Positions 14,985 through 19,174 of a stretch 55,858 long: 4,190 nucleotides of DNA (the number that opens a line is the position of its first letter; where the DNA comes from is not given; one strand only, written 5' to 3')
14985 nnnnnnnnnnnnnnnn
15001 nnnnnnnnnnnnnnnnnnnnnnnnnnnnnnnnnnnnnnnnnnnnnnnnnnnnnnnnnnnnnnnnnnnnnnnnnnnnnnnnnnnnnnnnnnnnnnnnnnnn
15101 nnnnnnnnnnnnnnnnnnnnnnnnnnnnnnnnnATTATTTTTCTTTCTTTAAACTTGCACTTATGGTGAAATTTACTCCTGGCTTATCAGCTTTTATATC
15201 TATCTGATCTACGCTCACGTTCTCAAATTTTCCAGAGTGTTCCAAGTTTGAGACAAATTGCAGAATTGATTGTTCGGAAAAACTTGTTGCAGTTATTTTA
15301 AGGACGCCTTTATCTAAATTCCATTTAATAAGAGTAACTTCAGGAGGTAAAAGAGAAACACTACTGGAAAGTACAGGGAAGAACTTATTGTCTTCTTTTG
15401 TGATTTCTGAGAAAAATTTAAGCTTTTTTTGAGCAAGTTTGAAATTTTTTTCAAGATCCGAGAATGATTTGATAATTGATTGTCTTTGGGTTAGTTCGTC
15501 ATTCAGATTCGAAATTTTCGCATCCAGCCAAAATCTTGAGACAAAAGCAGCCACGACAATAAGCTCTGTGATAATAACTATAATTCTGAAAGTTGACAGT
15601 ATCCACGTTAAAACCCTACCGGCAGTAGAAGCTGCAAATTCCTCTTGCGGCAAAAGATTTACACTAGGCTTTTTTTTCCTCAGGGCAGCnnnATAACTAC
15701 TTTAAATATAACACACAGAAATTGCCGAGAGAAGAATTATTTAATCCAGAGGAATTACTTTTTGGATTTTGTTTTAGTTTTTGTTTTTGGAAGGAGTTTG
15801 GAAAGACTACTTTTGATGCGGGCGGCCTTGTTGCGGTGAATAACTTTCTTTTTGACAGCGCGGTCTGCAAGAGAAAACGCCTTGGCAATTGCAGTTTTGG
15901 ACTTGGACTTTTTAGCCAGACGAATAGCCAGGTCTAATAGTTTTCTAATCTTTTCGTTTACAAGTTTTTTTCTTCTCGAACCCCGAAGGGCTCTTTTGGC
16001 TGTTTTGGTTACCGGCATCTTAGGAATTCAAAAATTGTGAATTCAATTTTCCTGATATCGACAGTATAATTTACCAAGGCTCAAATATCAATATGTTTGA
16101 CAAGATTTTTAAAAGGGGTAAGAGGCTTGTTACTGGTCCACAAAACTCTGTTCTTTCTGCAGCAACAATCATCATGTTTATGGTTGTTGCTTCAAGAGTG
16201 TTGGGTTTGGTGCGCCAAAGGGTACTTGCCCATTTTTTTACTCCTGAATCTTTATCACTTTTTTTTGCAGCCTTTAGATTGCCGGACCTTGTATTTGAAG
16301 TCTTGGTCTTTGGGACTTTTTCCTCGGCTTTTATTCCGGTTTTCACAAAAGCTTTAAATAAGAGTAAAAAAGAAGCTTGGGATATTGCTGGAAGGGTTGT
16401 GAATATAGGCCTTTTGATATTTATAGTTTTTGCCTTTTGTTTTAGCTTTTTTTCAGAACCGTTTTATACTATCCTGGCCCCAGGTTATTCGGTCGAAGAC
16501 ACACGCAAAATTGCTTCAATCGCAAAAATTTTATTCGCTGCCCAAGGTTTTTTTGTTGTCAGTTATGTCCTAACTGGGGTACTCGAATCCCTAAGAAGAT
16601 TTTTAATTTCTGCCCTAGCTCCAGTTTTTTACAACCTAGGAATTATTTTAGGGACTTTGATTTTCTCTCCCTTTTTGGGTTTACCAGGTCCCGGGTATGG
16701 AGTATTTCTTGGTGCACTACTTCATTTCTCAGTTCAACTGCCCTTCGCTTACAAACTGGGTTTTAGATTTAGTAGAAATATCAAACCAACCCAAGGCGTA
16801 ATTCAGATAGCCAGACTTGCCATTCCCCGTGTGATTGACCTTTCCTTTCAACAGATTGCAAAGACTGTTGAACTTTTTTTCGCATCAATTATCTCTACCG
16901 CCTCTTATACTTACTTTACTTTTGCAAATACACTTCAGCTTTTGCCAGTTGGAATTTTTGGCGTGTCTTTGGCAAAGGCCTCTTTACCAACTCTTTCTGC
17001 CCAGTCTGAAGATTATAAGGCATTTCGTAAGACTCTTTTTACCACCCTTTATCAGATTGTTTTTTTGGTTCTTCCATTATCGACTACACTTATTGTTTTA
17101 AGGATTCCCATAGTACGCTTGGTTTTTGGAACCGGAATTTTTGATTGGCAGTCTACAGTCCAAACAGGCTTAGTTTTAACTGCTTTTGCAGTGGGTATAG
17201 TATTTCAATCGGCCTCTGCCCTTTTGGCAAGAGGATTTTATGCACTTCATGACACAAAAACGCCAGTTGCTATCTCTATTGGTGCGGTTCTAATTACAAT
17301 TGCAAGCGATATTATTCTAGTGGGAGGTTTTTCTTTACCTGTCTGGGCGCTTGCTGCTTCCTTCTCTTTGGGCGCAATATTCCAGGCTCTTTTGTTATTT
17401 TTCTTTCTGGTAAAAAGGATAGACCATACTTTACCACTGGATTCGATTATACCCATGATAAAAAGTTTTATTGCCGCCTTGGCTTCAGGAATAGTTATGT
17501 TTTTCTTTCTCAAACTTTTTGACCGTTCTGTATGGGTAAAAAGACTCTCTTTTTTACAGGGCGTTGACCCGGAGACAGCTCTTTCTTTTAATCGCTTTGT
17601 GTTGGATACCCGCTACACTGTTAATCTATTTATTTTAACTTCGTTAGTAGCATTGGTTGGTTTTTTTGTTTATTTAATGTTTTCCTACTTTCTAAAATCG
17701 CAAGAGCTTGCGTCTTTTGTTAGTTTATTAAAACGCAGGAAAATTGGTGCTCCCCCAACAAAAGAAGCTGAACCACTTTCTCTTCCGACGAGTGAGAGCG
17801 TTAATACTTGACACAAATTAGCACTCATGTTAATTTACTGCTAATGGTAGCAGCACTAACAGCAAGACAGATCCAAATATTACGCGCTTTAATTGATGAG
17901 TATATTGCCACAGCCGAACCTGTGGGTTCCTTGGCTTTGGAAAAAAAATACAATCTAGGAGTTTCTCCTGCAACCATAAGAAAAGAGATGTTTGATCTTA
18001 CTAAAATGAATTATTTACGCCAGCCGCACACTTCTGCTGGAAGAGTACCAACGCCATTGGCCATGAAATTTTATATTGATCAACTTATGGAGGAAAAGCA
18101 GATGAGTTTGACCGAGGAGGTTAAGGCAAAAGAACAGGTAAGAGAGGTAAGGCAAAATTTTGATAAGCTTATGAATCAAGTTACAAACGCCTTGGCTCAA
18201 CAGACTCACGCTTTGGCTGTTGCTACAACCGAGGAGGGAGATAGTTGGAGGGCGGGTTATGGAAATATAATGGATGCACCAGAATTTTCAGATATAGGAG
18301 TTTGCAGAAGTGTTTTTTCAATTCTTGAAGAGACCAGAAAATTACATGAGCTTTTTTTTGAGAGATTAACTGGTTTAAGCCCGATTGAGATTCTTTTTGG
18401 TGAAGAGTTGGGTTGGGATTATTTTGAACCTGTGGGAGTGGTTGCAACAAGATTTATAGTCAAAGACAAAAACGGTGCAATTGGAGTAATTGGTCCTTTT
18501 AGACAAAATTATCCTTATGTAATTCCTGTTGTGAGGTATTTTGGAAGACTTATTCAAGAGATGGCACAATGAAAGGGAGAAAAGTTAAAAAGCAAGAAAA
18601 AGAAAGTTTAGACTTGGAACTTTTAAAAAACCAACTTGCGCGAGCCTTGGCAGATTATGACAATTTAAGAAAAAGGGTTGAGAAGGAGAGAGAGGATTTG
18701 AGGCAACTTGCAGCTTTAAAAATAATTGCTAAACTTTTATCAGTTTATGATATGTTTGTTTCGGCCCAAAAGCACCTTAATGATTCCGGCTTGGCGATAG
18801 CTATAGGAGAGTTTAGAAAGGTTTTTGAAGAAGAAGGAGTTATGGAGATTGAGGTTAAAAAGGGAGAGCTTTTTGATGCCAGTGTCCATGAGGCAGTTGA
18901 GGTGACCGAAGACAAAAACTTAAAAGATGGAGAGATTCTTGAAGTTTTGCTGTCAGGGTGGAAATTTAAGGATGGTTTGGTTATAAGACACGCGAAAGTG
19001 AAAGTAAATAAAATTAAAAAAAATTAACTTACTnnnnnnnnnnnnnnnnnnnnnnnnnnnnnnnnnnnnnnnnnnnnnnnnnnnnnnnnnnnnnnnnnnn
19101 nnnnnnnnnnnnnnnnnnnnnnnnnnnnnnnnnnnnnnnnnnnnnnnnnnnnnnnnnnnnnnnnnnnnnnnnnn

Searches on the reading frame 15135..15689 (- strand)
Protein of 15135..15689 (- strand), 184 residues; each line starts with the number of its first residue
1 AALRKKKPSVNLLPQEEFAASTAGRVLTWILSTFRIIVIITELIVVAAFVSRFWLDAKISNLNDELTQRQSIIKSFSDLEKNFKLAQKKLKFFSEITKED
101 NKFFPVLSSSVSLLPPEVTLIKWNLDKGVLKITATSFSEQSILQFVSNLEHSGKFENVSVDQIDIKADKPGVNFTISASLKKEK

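Call 39: search_protein_families(library=pfam, proteins=[window:15135-15689:-], max_evalue=0.001)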
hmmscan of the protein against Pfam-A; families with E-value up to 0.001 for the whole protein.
window:15135-15689:- (184 aa): 1 family
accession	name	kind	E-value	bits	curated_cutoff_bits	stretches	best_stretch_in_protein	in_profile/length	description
PF05137.18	PilN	-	2.1e-09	37.7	22.8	1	111-179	7-77/78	Fimbrial assembly protein (PilN)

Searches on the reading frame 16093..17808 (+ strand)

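Call 39: search_protein_families(library=pfam, proteins=[window:16093-17808:+], max_evalue=0.001)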
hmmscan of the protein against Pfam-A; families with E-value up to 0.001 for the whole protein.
window:16093-17808:+ (572 aa): 2 families
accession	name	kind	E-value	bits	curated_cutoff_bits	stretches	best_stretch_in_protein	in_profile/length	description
PF03023.19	MurJ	-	1.3e-69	235.4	27.4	1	49-472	6-433/451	Lipid II flippase MurJ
PF13440.11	Polysacc_synt_3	-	5.2e-10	39.5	23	1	255-347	194-286/293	Polysaccharide biosynthesis protein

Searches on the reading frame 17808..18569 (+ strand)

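Call 39: search_protein_families(library=pfam, proteins=[window:17808-18569:+], max_evalue=0.001)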
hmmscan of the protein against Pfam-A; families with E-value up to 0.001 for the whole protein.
window:17808-18569:+ (254 aa): 2 families
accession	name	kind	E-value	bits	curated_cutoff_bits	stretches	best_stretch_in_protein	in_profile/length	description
PF01628.27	HrcA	-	4.5e-18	66.4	22.2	1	97-239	85-215/215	HrcA protein C terminal domain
PF13801.11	Metal_resist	-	0.00024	21.7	29.2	0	8-51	33-76/125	Heavy-metal resistance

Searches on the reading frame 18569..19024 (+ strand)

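Call 39: search_protein_families(library=pfam, proteins=[window:18569-19024:+], max_evalue=0.001)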
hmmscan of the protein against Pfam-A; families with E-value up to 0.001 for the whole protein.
window:18569-19024:+ (152 aa): 1 family
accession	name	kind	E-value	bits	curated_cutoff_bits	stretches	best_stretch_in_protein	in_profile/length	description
PF01025.24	GrpE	-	4.5e-28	98.4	25.8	1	14-148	25-165/165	GrpE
